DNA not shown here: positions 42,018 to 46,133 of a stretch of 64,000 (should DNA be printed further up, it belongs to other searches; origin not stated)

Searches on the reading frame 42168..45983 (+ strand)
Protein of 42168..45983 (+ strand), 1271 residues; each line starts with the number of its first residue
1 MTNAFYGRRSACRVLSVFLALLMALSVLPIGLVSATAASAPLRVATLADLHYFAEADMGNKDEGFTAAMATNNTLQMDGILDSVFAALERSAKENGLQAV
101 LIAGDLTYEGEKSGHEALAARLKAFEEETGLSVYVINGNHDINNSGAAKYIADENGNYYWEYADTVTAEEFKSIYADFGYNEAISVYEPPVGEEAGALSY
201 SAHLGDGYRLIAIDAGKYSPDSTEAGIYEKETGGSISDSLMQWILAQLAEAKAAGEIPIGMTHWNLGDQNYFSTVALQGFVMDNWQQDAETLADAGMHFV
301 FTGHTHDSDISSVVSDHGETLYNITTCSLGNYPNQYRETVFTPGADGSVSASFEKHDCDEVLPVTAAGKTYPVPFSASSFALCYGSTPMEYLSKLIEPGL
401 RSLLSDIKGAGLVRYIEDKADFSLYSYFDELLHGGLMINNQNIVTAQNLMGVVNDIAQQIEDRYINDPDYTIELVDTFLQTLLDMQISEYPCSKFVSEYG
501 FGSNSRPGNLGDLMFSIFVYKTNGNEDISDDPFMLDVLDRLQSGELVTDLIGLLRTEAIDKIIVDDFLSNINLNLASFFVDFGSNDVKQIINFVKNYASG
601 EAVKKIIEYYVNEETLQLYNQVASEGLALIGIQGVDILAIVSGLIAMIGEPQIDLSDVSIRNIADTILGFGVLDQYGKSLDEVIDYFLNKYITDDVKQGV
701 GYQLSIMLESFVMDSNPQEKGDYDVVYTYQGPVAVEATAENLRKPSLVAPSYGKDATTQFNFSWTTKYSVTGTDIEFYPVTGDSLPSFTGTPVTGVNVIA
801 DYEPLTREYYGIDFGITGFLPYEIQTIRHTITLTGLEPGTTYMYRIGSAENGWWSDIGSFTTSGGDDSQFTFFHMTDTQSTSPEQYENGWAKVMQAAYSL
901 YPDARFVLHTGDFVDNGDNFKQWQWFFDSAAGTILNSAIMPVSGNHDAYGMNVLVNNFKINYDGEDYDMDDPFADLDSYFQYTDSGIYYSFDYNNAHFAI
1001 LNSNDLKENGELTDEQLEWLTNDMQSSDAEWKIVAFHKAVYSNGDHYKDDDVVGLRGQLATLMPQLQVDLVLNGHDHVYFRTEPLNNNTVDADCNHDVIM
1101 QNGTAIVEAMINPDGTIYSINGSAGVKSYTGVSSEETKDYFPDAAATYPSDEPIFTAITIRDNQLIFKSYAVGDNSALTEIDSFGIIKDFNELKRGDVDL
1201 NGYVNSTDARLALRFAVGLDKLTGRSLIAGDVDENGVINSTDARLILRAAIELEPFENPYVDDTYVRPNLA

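Call 8: search_protein_families(library=pfam, proteins=[window:42168-45983:+], max_evalue=0.1)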
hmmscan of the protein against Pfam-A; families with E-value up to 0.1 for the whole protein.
window:42168-45983:+ (1271 aa): 6 families
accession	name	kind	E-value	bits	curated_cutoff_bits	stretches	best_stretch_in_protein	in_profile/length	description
PF00149.33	Metallophos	-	1.1e-28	101.4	21.5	2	871-1079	2-191/191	Calcineurin-like phosphoesterase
PF16656.11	Pur_ac_phosph_N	-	1.9e-13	51.2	30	1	748-862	4-93/93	Purple acid Phosphatase, N-terminal domain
PF00404.24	Dockerin_1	-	9.7e-07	29.3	22.9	1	1196-1246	2-52/57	Dockerin type I domain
PF09423.15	PhoD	-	0.0001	22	27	0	1013-1037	188-212/343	PhoD-like phosphatase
PF12850.12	Metallophos_2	-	0.0031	18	27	0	91-148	22-60/154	Calcineurin-like phosphoesterase superfamily domain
PF00041.27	fn3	-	0.005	17.5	25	1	757-849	13-69/84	Fibronectin type III domain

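Call 15: search_protein_families(library=ncbifam, proteins=[window:42168-45983:+], max_evalue=0.01)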
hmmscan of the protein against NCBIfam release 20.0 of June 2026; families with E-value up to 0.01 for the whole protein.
window:42168-45983:+ (1271 aa): 9 families
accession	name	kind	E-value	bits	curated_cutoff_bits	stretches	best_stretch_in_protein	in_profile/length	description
NF053862.1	DS9_1_antiphage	equivalog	5.6e-14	51.9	420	1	26-178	178-321/486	anti-phage phosphoesterase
NF008359.0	PRK11148.1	equivalog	5e-06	26.2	225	0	1009-1078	136-206/275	3',5'-cyclic-AMP phosphodiesterase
TIGR04123.1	P_estr_lig_assc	hypoth_equivalog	5.2e-06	26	150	1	84-146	52-114/207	ligase-associated DNA damage response endonuclease PdeM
NF053861.1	DS8_antiphage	equivalog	1.5e-05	23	790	0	82-145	19-88/994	anti-phage protein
TIGR00024.1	SbcD_rel_arch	hypoth_equivalog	4.3e-05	23.3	115.2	1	72-145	38-105/224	putative phosphoesterase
TIGR00040.1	yfcE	subfamily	0.00039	20.5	56.25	0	1026-1078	74-117/158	YfcE family phosphodiesterase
NF050112.1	PhdiestSpdARhizob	equivalog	0.00045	19.9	400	0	98-145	41-84/264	2', 3'cyclic nucleotide phosphodiesterase SpdA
TIGR03767.1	P_acnes_RR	hypoth_equivalog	0.0032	16.2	330.75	0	985-1055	290-363/496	TIGR03767 family metallophosphoesterase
TIGR00619.1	sbcd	subfamily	0.0077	16.1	77.65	0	88-145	31-90/252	exonuclease subunit SbcD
